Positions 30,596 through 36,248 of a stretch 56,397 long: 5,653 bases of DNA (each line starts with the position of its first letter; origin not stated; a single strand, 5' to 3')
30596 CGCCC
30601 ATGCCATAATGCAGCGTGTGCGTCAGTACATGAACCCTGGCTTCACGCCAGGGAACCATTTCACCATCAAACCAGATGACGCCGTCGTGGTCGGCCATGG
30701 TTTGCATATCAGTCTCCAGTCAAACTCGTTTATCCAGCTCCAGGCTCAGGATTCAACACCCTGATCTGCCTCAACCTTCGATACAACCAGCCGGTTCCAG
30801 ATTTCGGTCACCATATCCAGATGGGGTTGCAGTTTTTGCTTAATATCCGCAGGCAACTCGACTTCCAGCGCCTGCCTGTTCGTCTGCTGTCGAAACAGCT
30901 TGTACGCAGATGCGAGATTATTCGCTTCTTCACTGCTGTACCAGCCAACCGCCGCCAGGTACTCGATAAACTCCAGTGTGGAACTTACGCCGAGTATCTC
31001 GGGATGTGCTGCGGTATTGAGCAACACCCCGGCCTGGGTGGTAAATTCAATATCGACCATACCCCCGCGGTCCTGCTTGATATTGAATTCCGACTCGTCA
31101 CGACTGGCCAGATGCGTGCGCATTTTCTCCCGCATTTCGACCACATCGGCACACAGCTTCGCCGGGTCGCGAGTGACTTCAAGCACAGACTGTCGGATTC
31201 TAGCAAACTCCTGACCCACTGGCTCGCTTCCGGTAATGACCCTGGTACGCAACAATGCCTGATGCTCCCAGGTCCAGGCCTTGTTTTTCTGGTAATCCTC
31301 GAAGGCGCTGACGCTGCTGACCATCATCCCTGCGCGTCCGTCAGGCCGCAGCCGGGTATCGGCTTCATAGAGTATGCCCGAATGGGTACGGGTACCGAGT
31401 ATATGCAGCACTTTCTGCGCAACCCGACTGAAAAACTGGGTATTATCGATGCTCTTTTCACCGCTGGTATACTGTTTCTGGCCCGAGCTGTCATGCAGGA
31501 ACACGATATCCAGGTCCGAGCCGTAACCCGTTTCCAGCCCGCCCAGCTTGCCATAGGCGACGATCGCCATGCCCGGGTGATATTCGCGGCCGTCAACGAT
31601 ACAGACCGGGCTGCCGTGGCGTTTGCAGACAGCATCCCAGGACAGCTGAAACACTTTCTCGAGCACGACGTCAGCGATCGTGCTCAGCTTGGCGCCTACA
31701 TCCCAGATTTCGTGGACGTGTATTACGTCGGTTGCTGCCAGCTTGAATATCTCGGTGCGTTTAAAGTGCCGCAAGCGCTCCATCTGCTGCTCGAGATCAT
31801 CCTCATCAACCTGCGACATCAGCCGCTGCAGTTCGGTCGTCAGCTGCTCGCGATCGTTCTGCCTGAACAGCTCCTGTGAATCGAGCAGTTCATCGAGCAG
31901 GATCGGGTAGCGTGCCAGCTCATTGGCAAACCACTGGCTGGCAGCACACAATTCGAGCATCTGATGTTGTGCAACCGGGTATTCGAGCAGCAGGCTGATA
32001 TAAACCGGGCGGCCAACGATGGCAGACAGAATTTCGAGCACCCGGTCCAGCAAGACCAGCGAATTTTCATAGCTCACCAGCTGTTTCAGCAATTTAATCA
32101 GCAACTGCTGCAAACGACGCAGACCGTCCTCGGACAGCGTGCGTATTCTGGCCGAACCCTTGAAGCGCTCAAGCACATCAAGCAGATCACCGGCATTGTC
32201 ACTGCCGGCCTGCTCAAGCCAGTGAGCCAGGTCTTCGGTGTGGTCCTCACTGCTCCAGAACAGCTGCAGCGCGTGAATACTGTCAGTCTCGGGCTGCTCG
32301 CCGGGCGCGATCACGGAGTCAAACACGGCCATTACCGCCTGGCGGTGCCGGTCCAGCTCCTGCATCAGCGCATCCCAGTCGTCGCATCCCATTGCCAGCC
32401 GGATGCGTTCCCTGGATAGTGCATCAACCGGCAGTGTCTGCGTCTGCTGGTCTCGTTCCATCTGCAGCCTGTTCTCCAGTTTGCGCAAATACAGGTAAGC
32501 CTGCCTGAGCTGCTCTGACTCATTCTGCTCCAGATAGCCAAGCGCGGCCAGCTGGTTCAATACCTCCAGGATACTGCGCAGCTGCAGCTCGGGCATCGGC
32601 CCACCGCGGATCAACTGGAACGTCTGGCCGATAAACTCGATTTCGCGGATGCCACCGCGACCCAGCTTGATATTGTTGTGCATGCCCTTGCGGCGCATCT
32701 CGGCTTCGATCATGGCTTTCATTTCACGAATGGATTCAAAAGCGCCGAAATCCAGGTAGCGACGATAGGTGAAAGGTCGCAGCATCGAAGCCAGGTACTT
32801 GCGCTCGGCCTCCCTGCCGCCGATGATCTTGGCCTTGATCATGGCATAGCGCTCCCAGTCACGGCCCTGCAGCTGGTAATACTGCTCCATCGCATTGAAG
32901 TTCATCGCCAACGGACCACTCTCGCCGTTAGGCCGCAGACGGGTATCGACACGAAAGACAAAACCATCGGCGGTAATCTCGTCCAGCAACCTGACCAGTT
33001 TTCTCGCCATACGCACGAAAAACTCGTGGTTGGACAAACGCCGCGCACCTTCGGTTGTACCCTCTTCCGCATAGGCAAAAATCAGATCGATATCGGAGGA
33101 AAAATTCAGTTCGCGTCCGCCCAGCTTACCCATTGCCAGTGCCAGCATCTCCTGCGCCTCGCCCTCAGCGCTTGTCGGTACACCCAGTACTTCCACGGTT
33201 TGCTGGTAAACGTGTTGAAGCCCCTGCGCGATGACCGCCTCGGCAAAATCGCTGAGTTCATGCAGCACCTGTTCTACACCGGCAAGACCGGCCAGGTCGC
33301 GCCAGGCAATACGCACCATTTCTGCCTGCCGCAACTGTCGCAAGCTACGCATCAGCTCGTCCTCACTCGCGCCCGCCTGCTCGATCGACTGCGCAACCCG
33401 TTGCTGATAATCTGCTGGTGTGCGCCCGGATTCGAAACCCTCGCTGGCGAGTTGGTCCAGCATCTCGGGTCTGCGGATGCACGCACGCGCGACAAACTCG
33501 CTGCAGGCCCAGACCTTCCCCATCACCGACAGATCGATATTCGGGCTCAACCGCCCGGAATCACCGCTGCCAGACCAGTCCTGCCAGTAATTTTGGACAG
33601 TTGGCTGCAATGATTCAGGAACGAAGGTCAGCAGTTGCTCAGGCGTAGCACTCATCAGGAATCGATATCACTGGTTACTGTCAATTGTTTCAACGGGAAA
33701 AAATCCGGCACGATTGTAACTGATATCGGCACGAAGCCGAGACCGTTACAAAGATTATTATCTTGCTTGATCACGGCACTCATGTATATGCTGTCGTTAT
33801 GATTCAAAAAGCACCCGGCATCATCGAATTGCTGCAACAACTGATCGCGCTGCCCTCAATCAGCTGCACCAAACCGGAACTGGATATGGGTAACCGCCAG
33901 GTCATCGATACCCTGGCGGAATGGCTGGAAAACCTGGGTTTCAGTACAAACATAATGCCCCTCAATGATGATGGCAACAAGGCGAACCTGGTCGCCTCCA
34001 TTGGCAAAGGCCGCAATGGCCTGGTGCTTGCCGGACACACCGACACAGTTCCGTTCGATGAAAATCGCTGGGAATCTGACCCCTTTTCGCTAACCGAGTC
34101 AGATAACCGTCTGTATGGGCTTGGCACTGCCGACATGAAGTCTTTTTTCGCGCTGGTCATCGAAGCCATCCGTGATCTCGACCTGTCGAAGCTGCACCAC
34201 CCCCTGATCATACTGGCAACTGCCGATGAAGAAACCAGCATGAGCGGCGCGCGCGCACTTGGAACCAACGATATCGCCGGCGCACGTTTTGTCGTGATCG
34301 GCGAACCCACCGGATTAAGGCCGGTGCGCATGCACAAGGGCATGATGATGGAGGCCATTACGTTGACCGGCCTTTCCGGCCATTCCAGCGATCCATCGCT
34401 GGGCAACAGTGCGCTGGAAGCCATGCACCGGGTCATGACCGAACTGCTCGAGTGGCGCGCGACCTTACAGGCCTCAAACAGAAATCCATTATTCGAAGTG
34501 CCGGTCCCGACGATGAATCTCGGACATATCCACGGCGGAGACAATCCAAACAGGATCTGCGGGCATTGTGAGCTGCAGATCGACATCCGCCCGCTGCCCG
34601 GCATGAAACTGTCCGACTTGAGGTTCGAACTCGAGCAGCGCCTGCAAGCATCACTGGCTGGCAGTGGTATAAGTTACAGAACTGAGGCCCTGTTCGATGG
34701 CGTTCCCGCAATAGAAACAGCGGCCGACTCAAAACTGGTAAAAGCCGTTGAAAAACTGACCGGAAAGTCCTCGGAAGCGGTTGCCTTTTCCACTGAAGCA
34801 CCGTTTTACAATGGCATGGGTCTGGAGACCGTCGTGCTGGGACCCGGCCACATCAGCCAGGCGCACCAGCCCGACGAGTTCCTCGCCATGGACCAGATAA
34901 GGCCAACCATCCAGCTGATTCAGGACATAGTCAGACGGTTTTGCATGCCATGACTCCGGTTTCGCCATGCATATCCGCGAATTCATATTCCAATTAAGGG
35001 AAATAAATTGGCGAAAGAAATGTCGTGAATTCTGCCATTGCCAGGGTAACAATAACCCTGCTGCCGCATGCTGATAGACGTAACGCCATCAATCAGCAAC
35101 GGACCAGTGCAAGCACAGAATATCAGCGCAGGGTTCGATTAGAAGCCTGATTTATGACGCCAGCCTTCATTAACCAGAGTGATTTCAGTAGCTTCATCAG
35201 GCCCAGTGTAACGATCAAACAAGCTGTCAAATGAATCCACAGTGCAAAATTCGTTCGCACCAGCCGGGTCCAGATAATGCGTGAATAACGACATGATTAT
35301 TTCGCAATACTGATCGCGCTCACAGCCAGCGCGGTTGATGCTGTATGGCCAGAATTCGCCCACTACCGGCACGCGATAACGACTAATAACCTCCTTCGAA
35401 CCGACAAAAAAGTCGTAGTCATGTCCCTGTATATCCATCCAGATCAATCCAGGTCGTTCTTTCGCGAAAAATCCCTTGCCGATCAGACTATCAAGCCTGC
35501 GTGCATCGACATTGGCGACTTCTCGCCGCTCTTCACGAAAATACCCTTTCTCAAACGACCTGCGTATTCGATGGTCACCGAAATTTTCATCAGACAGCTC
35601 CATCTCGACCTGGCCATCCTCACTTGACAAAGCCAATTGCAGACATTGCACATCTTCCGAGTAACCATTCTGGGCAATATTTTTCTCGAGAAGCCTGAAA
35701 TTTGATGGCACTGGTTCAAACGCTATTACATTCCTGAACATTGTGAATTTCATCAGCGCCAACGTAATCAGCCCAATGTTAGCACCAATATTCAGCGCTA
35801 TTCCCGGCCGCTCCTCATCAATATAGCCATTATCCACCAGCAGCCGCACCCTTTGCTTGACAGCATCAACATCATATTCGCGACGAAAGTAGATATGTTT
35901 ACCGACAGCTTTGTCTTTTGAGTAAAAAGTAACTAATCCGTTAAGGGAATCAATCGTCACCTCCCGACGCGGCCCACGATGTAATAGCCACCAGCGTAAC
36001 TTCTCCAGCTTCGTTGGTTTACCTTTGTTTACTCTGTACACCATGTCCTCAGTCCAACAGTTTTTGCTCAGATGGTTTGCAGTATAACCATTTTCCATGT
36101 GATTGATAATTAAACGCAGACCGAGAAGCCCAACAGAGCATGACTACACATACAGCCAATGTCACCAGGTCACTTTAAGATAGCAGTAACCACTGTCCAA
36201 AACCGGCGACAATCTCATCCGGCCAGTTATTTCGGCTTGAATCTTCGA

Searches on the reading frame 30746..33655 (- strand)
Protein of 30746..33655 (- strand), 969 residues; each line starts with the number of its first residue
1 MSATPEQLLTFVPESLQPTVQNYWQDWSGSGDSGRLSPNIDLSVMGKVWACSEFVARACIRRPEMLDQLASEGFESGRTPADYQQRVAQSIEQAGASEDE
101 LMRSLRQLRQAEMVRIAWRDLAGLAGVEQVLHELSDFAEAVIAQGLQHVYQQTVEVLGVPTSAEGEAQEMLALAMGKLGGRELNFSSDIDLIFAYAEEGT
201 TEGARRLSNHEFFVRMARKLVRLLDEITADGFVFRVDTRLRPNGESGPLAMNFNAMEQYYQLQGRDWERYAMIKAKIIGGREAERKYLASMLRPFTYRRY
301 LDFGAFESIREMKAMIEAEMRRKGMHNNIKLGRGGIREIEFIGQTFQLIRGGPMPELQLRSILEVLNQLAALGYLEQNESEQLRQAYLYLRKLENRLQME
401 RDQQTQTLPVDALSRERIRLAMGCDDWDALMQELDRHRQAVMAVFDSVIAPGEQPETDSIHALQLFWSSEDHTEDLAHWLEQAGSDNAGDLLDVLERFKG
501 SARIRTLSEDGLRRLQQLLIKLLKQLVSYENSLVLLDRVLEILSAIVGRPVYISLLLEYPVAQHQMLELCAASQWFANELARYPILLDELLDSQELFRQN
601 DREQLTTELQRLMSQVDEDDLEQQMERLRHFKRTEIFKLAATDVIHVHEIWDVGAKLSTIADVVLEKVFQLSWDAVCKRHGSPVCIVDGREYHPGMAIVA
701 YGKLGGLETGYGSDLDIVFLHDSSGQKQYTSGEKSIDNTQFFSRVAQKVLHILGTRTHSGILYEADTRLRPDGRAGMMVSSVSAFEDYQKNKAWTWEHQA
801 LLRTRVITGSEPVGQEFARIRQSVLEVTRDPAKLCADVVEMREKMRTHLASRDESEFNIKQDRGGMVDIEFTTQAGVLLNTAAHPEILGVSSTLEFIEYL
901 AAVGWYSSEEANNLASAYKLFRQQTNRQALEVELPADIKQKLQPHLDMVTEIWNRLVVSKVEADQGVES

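Call 10: search_protein_families(library=pfam, proteins=[window:30746-33655:-], max_evalue=0.00001)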
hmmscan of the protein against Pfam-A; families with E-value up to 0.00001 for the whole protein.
window:30746-33655:- (969 aa): 2 families
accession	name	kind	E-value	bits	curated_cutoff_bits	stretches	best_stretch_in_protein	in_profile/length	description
PF03710.21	GlnE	-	1.7e-163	542.4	24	2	565-819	3-251/252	Glutamate-ammonia ligase adenylyltransferase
PF08335.16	GlnD_UR_UTase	-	3.5e-42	144.2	21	2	310-448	1-140/141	GlnD PII-uridylyltransferase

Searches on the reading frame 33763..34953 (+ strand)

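Call 10: search_protein_families(library=pfam, proteins=[window:33763-34953:+], max_evalue=0.00001)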
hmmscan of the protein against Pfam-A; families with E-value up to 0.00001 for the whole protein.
window:33763-34953:+ (396 aa): 2 families
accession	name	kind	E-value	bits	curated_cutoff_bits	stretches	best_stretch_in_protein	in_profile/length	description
PF01546.33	Peptidase_M20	-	1.1e-32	114.1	24.6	1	89-391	2-205/206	Peptidase family M20/M25/M40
PF07687.19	M20_dimer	-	5.8e-21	74.9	21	1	190-296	2-101/107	Peptidase dimerisation domain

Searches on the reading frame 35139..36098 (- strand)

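Call 10: search_protein_families(library=pfam, proteins=[window:35139-36098:-], max_evalue=0.00001)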
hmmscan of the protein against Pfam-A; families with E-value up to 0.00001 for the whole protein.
window:35139-36098:- (319 aa): 1 family
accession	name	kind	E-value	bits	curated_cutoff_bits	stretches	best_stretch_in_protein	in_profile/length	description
PF05050.19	Methyltransf_21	-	2.9e-16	60.5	22.7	1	103-248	1-147/173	Methyltransferase FkbM domain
